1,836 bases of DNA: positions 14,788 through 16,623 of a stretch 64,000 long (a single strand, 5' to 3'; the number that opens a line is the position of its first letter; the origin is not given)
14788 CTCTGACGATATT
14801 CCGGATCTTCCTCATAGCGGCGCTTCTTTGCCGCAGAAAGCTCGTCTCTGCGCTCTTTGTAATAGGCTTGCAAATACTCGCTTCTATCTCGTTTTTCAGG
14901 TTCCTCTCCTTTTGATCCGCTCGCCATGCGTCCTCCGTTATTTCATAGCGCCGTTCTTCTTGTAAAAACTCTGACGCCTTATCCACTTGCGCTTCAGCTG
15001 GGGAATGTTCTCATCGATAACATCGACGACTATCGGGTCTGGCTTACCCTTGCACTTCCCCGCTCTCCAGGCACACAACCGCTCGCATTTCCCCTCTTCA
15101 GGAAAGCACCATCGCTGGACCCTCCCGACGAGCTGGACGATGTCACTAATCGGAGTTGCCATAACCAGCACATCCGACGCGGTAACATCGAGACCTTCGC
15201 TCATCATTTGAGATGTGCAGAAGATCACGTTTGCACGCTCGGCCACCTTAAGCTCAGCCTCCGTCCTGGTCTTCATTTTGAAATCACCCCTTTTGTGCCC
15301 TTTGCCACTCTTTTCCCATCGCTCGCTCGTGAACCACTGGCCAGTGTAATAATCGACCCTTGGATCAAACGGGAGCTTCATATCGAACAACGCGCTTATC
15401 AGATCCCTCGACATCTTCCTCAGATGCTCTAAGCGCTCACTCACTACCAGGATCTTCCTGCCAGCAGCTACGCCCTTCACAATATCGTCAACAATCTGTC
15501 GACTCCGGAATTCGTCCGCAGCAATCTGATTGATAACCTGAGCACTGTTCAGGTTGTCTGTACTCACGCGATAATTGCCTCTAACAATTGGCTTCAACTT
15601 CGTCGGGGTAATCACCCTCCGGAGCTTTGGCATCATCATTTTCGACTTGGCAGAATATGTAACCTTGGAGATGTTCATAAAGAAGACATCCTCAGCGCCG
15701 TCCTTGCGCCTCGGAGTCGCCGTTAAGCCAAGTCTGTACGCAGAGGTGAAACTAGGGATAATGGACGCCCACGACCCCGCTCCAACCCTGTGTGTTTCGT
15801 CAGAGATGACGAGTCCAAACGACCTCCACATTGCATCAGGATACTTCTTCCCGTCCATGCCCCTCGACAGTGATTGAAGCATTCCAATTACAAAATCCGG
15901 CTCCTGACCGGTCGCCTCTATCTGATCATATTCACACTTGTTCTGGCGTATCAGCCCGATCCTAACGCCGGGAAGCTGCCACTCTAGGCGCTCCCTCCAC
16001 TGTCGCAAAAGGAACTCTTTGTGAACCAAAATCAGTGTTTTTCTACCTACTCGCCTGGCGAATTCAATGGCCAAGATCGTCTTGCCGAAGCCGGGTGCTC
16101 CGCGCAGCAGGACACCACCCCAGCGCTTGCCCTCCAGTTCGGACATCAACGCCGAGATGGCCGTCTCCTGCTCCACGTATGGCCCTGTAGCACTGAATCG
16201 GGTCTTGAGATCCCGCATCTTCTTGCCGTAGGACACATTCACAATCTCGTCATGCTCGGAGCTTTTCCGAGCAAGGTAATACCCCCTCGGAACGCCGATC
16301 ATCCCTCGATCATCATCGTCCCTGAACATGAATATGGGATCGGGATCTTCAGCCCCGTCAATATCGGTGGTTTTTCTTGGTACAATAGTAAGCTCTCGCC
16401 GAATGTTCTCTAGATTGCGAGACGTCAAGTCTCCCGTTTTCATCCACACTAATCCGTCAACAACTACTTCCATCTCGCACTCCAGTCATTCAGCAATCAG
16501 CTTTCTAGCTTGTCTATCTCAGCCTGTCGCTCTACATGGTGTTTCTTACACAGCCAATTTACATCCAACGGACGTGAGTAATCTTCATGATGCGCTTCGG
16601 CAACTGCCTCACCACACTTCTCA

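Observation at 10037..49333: Four palindrome copies sit exactly 12 nt upstream of a start codon, fused to the Shine-Dalgarno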

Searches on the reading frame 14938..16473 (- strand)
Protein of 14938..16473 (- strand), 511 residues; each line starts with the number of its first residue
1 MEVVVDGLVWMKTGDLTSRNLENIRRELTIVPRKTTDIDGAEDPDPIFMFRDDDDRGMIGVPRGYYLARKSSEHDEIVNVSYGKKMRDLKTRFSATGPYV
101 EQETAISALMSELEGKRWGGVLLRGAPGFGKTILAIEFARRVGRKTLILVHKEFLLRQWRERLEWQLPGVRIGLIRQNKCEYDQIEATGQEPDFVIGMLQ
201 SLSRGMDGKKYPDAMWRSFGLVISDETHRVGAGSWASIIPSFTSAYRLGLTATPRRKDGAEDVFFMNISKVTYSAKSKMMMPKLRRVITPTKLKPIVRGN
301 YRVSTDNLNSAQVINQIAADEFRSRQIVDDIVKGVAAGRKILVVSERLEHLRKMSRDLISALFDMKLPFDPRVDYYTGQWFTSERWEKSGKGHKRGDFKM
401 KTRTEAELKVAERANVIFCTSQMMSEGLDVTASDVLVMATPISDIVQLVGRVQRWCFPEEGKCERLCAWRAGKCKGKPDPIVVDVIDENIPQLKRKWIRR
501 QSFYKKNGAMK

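Call 11: search_protein_families(library=pfam, proteins=[window:14938-16473:-])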
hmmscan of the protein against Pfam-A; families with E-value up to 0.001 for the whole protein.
window:14938-16473:- (511 aa): 6 families
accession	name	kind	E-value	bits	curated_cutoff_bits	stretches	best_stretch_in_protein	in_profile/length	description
PF04851.21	ResIII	-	2.6e-21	76.7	22.5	1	101-256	7-164/164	Type III restriction enzyme, res subunit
PF00270.35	DEAD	-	2e-07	31.3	26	1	102-255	4-161/167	DEAD/DEAH box helicase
PF13191.12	AAA_16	-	1.8e-06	29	32.6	0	102-162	5-72/167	AAA ATPase domain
PF22590.2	Cas3-like_C_2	-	4.2e-05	24.2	27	1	339-454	3-103/106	CRISPR-associated nuclease/helicase Cas3, C-terminal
PF18766.7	SWI2_SNF2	-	0.00018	21.7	26.7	1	102-264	2-167/221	SWI2/SNF2 ATPase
PF00176.29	SNF2-rel_dom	-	0.00027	20.6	24.9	1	109-261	8-170/290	SNF2-related domain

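Call 24: search_dna_similar(query=window:14938-16473:-, collection=phages, mode=protein, max_rows=25)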
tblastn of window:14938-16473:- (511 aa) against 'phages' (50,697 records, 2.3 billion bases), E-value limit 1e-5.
Records with a match: 1128; places in all: 1128; records where one place covers at least 80% of the query: 43.
Best place of each record, by identity: <60% 1128.
By first word of the organism name: Vibrio 392; Salmonella 269; Escherichia 130; Klebsiella 81; Erwinia 50; Pseudomonas 23; Streptococcus 19; Bacteriophage 15; Phage 13; Rhizobium 12; and 36 more.
By host as written in the record: - 361; Erwinia amylovora 44; Escherichia coli 42; Salmonella enterica subsp. enterica serovar Enteritidis PT1 39; Vibrio harveyi BAA-1116 36; Salmonella sp. 25; Klebsiella pneumoniae 25; Salmonella enterica 22; and 240 more.
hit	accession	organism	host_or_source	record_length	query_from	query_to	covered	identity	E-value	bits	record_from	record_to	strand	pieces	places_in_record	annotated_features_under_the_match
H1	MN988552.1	Rhizobium phage RHph_I4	Rhizobium phaseoli N771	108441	14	509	97%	29.4%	1e-35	147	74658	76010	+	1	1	ATP-dependent RNA-DNA and DNA-DNA helicase protein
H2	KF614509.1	Rhizobium phage vB_RleS_L338C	Rhizobium leguminosarum biovar viciae ...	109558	43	510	92%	29.9%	7e-32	162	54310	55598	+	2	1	putative DNA repair protein RAD25 | hypothetical protein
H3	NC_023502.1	Rhizobium phage vB_RleS_L338C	Rhizobium leguminosarum biovar viciae ...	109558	43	510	92%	29.9%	7e-32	162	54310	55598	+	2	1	putative DNA repair protein RAD25 | hypothetical protein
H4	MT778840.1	Rhizobium phage P11VFA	-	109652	43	510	92%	29.4%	3e-38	155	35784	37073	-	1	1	hypothetical protein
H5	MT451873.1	Vibrio phage vB_VhaS-VHB1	Vibrio harveyi BYK0632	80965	22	504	95%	26.8%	3e-28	125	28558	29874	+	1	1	DNA helicase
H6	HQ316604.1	Vibrio phage SIO-2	Vibrio sp. SWAT-3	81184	22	504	95%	26.8%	3e-28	125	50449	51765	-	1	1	hypothetical protein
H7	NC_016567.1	Vibrio phage SIO-2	Vibrio sp. SWAT-3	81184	22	504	95%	26.8%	3e-28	125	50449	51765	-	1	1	hypothetical protein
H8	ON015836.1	Vibrio phage Vpas_PP24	Vibrio parahaemolyticus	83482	22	504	95%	26.8%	4e-28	125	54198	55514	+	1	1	hypothetical protein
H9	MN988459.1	Rhizobium phage RHph_TM16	Rhizobium sp. R693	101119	48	509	90%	28.0%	5e-35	145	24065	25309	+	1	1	ATP-dependent RNA-DNA and DNA-DNA helicase protein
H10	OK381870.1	Vibrio phage D4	Vibrio harveyi strain VH2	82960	26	509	95%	26.5%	8e-28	124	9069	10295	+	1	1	putative DNA helicase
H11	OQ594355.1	Aeromonas phage HJ05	Aeromonas hydrophila AH10 (CCTCC ...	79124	23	508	95%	26.3%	2e-29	129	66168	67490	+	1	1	hypothetical protein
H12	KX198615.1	Vibrio phage vB_VhaS-a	Vibrio harveyi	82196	22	504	95%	26.4%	4e-33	140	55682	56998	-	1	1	hypothetical protein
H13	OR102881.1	Vibrio phage vB_VhaS-MS03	Vibrio harveyi KCTC12724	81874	26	509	95%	26.3%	1e-27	123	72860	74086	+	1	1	helicase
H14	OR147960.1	Vibrio phage vB_VhaS_R21Y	Vibrio harveyi BVH1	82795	26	509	95%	26.3%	1e-27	123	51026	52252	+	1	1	putative DNA helicase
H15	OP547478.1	Vibrio phage 29Fa.3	Vibrio parahaemolyticus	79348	43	509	91%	27.2%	6e-31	133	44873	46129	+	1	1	DNA helicase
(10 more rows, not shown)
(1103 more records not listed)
